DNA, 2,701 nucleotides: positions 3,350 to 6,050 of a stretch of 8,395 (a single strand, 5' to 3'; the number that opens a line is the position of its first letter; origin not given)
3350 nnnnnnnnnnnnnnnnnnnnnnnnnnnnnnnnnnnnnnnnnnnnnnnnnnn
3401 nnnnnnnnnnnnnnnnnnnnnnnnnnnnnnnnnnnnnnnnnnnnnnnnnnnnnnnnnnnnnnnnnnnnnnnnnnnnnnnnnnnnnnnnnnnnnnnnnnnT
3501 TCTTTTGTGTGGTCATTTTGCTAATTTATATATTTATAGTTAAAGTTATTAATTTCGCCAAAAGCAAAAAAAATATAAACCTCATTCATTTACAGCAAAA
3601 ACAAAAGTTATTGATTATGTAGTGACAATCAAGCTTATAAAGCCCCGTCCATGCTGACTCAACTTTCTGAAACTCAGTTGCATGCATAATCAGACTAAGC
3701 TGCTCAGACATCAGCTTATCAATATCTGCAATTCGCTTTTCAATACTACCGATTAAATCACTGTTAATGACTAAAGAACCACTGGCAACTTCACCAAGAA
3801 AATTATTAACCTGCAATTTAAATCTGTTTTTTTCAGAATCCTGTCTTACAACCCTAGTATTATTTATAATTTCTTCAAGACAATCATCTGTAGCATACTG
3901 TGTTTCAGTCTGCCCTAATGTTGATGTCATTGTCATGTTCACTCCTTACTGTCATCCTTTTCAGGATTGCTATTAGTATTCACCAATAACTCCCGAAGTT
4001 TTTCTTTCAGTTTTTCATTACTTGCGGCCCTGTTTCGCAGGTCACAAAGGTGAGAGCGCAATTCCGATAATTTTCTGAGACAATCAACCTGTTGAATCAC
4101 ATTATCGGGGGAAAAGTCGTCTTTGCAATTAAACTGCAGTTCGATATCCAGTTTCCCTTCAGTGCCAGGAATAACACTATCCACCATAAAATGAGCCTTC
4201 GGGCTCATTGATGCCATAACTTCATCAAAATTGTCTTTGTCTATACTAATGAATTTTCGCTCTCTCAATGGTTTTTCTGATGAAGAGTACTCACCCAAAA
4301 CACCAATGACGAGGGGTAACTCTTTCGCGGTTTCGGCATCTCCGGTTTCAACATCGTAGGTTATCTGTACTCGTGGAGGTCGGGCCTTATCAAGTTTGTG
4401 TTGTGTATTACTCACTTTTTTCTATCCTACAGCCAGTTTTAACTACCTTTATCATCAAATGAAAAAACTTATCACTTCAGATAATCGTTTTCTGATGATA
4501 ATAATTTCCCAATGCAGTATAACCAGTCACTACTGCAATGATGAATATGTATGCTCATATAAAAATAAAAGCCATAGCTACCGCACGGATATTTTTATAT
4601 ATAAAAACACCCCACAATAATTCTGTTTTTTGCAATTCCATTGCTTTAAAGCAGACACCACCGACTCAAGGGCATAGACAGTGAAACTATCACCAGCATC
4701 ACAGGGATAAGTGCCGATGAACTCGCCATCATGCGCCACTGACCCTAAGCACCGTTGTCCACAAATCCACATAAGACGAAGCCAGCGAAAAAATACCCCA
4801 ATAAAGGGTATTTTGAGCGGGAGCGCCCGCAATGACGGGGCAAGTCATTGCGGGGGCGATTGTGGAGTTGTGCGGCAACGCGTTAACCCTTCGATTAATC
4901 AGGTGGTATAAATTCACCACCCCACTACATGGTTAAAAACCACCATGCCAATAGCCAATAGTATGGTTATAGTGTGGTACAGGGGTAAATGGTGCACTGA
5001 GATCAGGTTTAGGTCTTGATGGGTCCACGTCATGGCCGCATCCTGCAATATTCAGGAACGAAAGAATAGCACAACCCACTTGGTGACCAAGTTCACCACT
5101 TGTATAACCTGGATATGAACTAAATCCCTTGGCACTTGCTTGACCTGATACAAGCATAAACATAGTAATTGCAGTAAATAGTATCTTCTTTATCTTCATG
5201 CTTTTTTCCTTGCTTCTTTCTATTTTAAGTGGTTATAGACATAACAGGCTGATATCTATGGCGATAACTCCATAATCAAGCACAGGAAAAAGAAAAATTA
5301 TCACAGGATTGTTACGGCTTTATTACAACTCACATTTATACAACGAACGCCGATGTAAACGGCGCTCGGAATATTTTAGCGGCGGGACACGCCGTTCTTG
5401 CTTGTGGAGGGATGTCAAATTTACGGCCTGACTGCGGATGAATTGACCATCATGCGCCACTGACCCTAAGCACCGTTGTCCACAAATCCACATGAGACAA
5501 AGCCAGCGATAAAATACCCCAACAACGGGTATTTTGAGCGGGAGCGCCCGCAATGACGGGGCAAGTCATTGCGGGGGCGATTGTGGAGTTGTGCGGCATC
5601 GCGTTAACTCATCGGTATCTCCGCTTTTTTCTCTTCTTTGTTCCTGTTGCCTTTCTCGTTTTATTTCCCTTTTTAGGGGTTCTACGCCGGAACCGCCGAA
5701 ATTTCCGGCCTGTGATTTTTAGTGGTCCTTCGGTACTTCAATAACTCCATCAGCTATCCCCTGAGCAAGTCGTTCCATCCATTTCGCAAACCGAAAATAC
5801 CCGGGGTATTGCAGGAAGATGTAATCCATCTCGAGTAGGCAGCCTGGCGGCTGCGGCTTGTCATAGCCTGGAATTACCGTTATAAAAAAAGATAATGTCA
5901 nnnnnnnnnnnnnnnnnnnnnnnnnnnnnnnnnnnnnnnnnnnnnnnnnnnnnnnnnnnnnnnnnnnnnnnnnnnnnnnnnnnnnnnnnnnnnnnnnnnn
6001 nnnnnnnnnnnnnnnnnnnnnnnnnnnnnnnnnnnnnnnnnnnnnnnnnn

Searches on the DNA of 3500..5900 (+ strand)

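Call 7: search_dna_similar(query=window:5300-5900:+, collection=plasmids, mode=near, max_rows=30)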
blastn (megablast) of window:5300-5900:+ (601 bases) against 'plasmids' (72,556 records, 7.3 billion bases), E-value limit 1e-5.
Records with a match: 1791; places in all: 2681; records where one place covers at least 80% of the query: 0.
Best place of each record, by identity: >=99% 735; 95-99% 526; 90-95% 425; 80-90% 103; 60-80% 2.
By first word of the organism name: Escherichia 968; Klebsiella 613; Shigella 69; Salmonella 49; Vibrio 18; Enterobacter 14; Serratia 12; Providencia 7; Proteus 7; Pantoea 6; and 13 more.
By predicted mobility (MOB-suite, as given by PLSDB): conjugative 952; non-mobilizable 575; mobilizable 264.
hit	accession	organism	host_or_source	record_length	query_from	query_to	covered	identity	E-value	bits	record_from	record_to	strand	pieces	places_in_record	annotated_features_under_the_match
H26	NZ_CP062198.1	Plesiomonas shigelloides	Gentoo penguin,feces,feces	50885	130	338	35%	88.0%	6e-63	248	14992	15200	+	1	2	hypothetical protein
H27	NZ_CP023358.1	Escherichia coli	canine,whole organism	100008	370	532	27%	96.9%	4e-70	272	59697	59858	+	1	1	hypothetical protein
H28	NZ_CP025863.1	Escherichia coli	Homo sapiens,stool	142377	372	532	27%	96.9%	1e-69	270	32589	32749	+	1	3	tnpB: IS66 family insertion sequence element accessory protein TnpB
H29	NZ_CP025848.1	Escherichia coli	Homo sapiens,stool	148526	372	532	27%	96.9%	1e-69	270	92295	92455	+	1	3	tnpB: IS66 family insertion sequence element accessory protein TnpB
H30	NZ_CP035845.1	Escherichia coli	Homo sapiens,stool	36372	372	532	27%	96.9%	1e-69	270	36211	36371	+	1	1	tnpB: IS66 family insertion sequence element accessory protein TnpB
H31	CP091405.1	Escherichia coli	Homo sapiens,human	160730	372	532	27%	96.9%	1e-69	270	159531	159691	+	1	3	tnpB: IS66 family insertion sequence element accessory protein TnpB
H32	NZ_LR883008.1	Escherichia coli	-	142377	372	532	27%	96.9%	1e-69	270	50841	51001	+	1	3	tnpB: IS66 family insertion sequence element accessory protein TnpB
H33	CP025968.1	Escherichia coli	Homo sapiens,stool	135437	372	532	27%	96.9%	1e-69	270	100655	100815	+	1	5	none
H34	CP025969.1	Escherichia coli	Homo sapiens,stool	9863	372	532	27%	96.9%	1e-69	270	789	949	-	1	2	record has no annotation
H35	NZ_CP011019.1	Escherichia coli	Homo sapiens,Bacterial isolate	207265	377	532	26%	98.7%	8e-72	278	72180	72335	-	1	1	hypothetical protein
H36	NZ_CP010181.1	Escherichia coli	mouse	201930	377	532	26%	98.7%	8e-72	278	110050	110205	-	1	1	hypothetical protein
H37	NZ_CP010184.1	Escherichia coli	mouse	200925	377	532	26%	98.7%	8e-72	278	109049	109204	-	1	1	hypothetical protein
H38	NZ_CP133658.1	Escherichia coli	rodents,tissue sample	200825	377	532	26%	98.7%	8e-72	278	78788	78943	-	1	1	hypothetical protein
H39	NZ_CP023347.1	Escherichia coli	Homo sapiens,Diarrheal stool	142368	375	532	26%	97.5%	1e-69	270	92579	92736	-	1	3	tnpB: IS66 family insertion sequence element accessory protein TnpB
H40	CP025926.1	Escherichia coli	Homo sapiens,stool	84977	375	532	26%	97.5%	1e-69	270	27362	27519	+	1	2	none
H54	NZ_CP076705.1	Escherichia coli O8:H28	flour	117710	377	532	26%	98.1%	4e-70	272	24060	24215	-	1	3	hypothetical protein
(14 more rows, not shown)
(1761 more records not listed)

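Call 9: get_annotated_region(hit=H28, flank=3000)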
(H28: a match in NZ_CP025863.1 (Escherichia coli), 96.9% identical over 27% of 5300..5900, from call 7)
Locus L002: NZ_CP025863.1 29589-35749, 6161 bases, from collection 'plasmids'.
description: Escherichia coli strain 504237 plasmid p504237_142, complete sequence
organism: Escherichia coli (NCBI taxid 562)
taxonomy: Bacteria; Pseudomonadota; Gammaproteobacteria; Enterobacterales; Enterobacteriaceae; Escherichia; Escherichia coli
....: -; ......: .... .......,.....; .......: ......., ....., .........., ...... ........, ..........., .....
typing (MOB-suite, as given by PLSDB): mobilizable; replicon IncFIA; mating-pair formation MPF_F
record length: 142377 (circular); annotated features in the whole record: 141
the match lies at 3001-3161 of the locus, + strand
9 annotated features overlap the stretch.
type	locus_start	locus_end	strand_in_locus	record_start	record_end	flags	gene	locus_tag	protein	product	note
CDS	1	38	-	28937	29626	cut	-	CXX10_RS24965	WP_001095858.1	helix-turn-helix domain-containing protein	-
CDS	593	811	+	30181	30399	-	ccdA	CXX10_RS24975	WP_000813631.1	type II toxin-antitoxin system antitoxin CcdA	-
CDS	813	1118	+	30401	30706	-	ccdB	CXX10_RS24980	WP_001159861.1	type II toxin-antitoxin system toxin CcdB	-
CDS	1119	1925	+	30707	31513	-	-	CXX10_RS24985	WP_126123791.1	site-specific integrase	GO:0015074 - DNA integration [Evidence IEA]; GO:0006310 - DNA recombination [Evidence IEA]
CDS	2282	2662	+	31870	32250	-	-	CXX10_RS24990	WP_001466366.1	transposase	GO:0006313 - DNA transposition [Evidence IEA]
CDS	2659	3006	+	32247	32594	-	tnpB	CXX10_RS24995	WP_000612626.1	IS66 family insertion sequence element accessory protein TnpB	-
CDS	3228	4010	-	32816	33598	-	istB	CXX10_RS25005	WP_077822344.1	IS21-like element IS100kyp family helper ATPase IstB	-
CDS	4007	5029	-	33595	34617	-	istA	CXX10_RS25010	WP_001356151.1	IS21-like element IS100 family transposase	GO:0006313 - DNA transposition [Evidence IEA]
CDS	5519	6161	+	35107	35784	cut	tnpA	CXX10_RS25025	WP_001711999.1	IS66-like element accessory protein TnpA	GO:0006313 - DNA transposition [Evidence IEA]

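Call 10: get_annotated_region(hit=H35, flank=3000)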
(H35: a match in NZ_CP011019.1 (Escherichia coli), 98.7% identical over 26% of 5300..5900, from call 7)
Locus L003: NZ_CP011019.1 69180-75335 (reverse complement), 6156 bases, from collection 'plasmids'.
description: Escherichia coli strain CI5 plasmid unnamed, complete sequence
organism: Escherichia coli (NCBI taxid 562)
taxonomy: Bacteria; Pseudomonadota; Gammaproteobacteria; Enterobacterales; Enterobacteriaceae; Escherichia; Escherichia coli
host: -; source: Homo sapiens,Bacterial isolate; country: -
typing (MOB-suite, as given by PLSDB): conjugative; replicon IncFIA,IncFIB,IncFIC; relaxase MOBF; mating-pair formation MPF_F
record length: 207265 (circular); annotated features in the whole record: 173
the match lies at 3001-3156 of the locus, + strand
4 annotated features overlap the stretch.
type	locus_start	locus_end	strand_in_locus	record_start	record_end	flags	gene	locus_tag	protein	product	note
predicted_resistance_gene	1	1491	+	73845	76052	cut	katP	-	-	catalase/peroxidase KatP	predicted by amrfinderplus; class ; identity 97.55%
CDS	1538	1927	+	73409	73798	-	-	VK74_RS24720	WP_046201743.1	cytochrome b562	GO:0022900 - electron transport chain [Evidence IEA]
CDS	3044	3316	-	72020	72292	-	-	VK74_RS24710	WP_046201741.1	hypothetical protein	-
CDS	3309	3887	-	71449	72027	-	-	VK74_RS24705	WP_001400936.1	recombinase family protein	GO:0006310 - DNA recombination [Evidence IEA]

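Call 11: get_annotated_region(hit=H26, flank=3000)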
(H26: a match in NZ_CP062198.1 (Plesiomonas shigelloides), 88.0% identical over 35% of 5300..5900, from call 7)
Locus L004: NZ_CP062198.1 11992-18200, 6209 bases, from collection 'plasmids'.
description: Plesiomonas shigelloides strain P5462 plasmid p2, complete sequence
organism: Plesiomonas shigelloides (NCBI taxid 703)
taxonomy: Bacteria; Pseudomonadota; Gammaproteobacteria; Enterobacterales; Enterobacteriaceae; Plesiomonas; Plesiomonas shigelloides
host: -; source: Gentoo penguin,feces,feces; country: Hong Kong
typing (MOB-suite, as given by PLSDB): non-mobilizable
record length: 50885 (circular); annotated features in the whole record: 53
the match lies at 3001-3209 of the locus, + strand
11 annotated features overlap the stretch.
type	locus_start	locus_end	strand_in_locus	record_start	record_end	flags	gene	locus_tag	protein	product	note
CDS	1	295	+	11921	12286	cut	-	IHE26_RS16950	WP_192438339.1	hypothetical protein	-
CDS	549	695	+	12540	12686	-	-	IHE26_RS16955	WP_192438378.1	H-NS family nucleoid-associated regulatory protein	GO:0006355 - regulation of DNA-templated transcription [Evidence IEA]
CDS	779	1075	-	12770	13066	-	-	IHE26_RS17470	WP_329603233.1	Hok/Gef family protein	-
CDS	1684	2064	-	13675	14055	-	-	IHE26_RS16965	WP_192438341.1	NirD/YgiW/YdeI family stress tolerance protein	-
CDS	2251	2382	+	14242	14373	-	-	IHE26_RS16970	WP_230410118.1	DUF1187 family protein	-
CDS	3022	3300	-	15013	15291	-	-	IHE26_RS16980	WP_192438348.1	hypothetical protein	-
CDS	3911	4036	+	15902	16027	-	-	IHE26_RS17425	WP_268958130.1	hypothetical protein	-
CDS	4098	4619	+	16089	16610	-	-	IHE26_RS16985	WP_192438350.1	J domain-containing protein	GO:0006457 - protein folding [Evidence IEA]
CDS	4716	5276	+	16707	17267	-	-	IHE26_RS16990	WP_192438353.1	hypothetical protein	-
CDS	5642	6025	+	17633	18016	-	-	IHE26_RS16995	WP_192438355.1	hypothetical protein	-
CDS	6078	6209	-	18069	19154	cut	-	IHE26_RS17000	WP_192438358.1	type IV secretion system protein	-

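Call 41: search_dna_similar(query=window:3500-5700:+, collection=plasmids, mode=near, max_rows=15)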
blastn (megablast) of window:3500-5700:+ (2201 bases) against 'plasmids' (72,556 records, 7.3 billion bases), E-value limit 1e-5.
Records with a match: 65; places in all: 66; records where one place covers at least 80% of the query: 0.
Best place of each record, by identity: >=99% 1; 90-95% 36; 80-90% 27; 60-80% 1.
By first word of the organism name: Escherichia 60; Salmonella 3; Yersinia 1; Plesiomonas 1.
By predicted mobility (MOB-suite, as given by PLSDB): conjugative 40; non-mobilizable 16; mobilizable 9.
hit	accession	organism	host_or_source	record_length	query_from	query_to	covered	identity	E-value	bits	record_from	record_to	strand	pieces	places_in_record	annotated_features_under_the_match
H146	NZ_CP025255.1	Salmonella enterica subsp. enterica serovar Newport str. ...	Homo sapiens,stool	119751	131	1170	47%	99.5%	0e+0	1893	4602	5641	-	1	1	tssB: type VI secretion system contractile sheath small subunit | tssC: type VI secretion system contractile sheath large subunit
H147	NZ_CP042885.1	Escherichia coli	surface water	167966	131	1166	47%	93.2%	0e+0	1526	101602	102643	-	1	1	tssB: type VI secretion system contractile sheath small subunit | tssC: type VI secretion system contractile sheath large subunit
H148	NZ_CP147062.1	Escherichia coli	environmental,hospital wastewater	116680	131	1163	47%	92.6%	0e+0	1485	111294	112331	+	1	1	tssB: type VI secretion system contractile sheath small subunit | tssC: type VI secretion system contractile sheath large subunit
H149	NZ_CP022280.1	Escherichia coli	Marmota,fecal sample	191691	131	1159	47%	92.8%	0e+0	1491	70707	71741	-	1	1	tssB: type VI secretion system contractile sheath small subunit | tssC: type VI secretion system contractile sheath large subunit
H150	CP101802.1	Escherichia coli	cell culture,anal swab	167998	131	1159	47%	92.8%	0e+0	1491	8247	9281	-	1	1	tssB: type VI secretion system contractile sheath small subunit | tssC: type VI secretion system contractile sheath large subunit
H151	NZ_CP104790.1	Escherichia coli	bacteria,swine faeces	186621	131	1159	47%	92.8%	0e+0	1491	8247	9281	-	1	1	tssB: type VI secretion system contractile sheath small subunit | tssC: type VI secretion system contractile sheath large subunit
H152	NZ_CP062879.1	Escherichia coli O157:H16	Sus scrofa domesticus,feces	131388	131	1159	47%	92.8%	0e+0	1491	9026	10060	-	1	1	tssB: type VI secretion system contractile sheath small subunit | tssC: type VI secretion system contractile sheath large subunit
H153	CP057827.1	Escherichia coli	culture,Pooled pig faecal samples ...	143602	131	1159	47%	92.8%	0e+0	1491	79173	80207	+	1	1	tssB: type VI secretion system contractile sheath small subunit | tssC: type VI secretion system contractile sheath large subunit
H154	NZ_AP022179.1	Escherichia coli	-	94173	131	1159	47%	92.7%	0e+0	1485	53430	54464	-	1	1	tssB: type VI secretion system contractile sheath small subunit | tssC: type VI secretion system contractile sheath large subunit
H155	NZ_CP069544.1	Escherichia coli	Homo sapiens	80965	131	1159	47%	92.7%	0e+0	1485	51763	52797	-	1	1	tssB: type VI secretion system contractile sheath small subunit | tssC: type VI secretion system contractile sheath large subunit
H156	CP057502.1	Escherichia coli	culture,Pooled sheep faecal samples ...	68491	131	1159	47%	92.7%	0e+0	1485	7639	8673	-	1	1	tssB: type VI secretion system contractile sheath small subunit | tssC: type VI secretion system contractile sheath large subunit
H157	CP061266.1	Escherichia coli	Sheep,cell culture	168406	131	1159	47%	92.7%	0e+0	1483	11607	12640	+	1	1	tssB: type VI secretion system contractile sheath small subunit | tssC: type VI secretion system contractile sheath large subunit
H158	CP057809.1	Escherichia coli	culture,Pooled pig faecal samples ...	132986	131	1159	47%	92.6%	0e+0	1482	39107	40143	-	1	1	tssB: type VI secretion system contractile sheath small subunit | tssC: type VI secretion system contractile sheath large subunit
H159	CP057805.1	Escherichia coli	culture,Pooled pig faecal samples ...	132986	131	1159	47%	92.6%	0e+0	1482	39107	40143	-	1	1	tssB: type VI secretion system contractile sheath small subunit | tssC: type VI secretion system contractile sheath large subunit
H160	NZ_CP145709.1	Escherichia coli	Homo sapiens,stool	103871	131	1163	47%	92.0%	0e+0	1452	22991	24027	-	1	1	tssB: type VI secretion system contractile sheath small subunit | tssC: type VI secretion system contractile sheath large subunit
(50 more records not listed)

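Call 42: search_dna_similar(query=window:4650-5900:+, collection=ecoli_genomes, mode=near, max_rows=15)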
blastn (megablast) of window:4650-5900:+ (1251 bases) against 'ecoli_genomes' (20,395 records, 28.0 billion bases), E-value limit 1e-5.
Records with a match: 1269; places in all: 2184; records where one place covers at least 80% of the query: 2.
Genomes with a match: 1013 of 5426; with a place that covers at least 80% of the query: 2. Places per genome that has any: lowest 1, median 1, highest 22. On chromosomes: 487 places; on plasmids: 1697.
Best place of each record, by identity: >=99% 17; 95-99% 481; 90-95% 740; 80-90% 31.
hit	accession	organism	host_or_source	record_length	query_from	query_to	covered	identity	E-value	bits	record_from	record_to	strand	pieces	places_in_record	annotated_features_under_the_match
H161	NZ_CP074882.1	Escherichia coli strain 2010C_5028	Homo sapiens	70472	1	1251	100%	100.0%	0e+0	2311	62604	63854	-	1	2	hypothetical protein (x2) | arylsulfatase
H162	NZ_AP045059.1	Escherichia coli strain JNE25-005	Homo sapiens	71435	1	1251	100%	99.2%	0e+0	2254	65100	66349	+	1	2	hypothetical protein (x2) | arylsulfatase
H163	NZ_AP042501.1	Escherichia coli strain OkiPb01679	bovine feces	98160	1016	1182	13%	95.8%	1e-68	270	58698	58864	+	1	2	hypothetical protein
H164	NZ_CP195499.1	Escherichia coli strain 20AR0300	Homo sapiens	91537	1021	1182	13%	98.2%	1e-72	283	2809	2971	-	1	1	hypothetical protein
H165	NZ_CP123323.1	Escherichia coli strain AREA_504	Homo sapiens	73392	1021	1182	13%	98.2%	1e-72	283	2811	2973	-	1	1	hypothetical protein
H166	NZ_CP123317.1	Escherichia coli strain AREA_R504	Homo sapiens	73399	1021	1182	13%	98.2%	1e-72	283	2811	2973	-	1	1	hypothetical protein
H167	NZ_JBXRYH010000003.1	Escherichia coli strain EC20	Homo sapiens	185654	1021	1182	13%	98.2%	1e-72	283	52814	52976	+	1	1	hypothetical protein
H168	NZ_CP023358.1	Escherichia coli strain 317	canine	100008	1020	1182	13%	96.9%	3e-69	272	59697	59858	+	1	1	hypothetical protein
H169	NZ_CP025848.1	Escherichia coli strain 602354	Homo sapiens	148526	1022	1182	13%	96.9%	1e-68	270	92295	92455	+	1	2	arylsulfatase | tnpB: IS66 family insertion sequence element accessory protein TnpB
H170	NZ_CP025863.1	Escherichia coli strain 504237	Homo sapiens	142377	1022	1182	13%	96.9%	1e-68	270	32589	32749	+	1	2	arylsulfatase | tnpB: IS66 family insertion sequence element accessory protein TnpB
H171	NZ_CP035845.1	Escherichia coli strain TW10722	Homo sapiens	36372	1022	1182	13%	96.9%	1e-68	270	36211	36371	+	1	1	arylsulfatase | tnpB: IS66 family insertion sequence element accessory protein TnpB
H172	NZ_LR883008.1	Escherichia coli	-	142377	1022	1182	13%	96.9%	1e-68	270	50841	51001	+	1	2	arylsulfatase | tnpB: IS66 family insertion sequence element accessory protein TnpB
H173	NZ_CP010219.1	Escherichia coli strain M18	mouse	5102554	1027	1182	12%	98.7%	6e-71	278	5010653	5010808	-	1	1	hypothetical protein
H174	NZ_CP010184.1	Escherichia coli strain M3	mouse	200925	1027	1182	12%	98.7%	6e-71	278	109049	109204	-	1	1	hypothetical protein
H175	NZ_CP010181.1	Escherichia coli strain M1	mouse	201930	1027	1182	12%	98.7%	6e-71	278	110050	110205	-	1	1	hypothetical protein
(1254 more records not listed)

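Call 43: get_annotated_region(hit=H161, flank=6000)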
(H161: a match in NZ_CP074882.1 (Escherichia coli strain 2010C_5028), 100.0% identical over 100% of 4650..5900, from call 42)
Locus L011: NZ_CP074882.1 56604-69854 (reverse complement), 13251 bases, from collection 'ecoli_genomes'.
description: Escherichia coli strain 2010C_5028 plasmid p2010C_5028-3, complete sequence
organism: Escherichia coli strain 2010C_5028 (NCBI taxid 562)
replicon: plasmid p2010C_5028-3; assembly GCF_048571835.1
host: Homo sapiens; source: missing; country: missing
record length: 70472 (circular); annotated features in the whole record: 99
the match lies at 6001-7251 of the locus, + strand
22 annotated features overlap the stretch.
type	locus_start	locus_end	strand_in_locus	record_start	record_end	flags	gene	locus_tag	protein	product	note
CDS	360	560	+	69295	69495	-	-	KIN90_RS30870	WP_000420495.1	microcin B17 family TOMM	-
CDS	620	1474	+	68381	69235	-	-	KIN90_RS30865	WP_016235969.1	McbB family protein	-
CDS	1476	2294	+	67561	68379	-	-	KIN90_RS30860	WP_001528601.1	SagB/ThcOx family dehydrogenase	-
CDS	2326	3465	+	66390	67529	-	-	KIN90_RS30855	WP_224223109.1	YcaO-like family protein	-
CDS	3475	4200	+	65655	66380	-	mcbE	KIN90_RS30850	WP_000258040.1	microcin B17 immunity protein McbE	-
CDS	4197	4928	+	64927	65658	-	-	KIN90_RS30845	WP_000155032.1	ATP-binding cassette domain-containing protein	-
CDS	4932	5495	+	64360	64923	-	-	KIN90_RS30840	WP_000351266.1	pentapeptide repeat-containing protein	-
CDS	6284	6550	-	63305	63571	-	-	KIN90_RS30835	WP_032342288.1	hypothetical protein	-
CDS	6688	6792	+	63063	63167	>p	-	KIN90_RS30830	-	hypothetical protein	incomplete; partial in the middle of a contig; missing N-terminus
CDS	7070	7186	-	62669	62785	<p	-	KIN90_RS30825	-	arylsulfatase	incomplete; partial in the middle of a contig; missing N-terminus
CDS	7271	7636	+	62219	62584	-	-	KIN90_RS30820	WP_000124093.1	hypothetical protein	-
CDS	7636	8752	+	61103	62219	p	-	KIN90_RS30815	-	IS91 family transposase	frameshifted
CDS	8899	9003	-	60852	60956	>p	-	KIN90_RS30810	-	3'-5' exonuclease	incomplete; partial in the middle of a contig; missing C-terminus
CDS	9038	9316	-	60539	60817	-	yacB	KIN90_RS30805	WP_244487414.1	type II toxin-antitoxin system toxin YacB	-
CDS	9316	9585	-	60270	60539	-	yacA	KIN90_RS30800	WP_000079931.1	type II toxin-antitoxin system antitoxin YacA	-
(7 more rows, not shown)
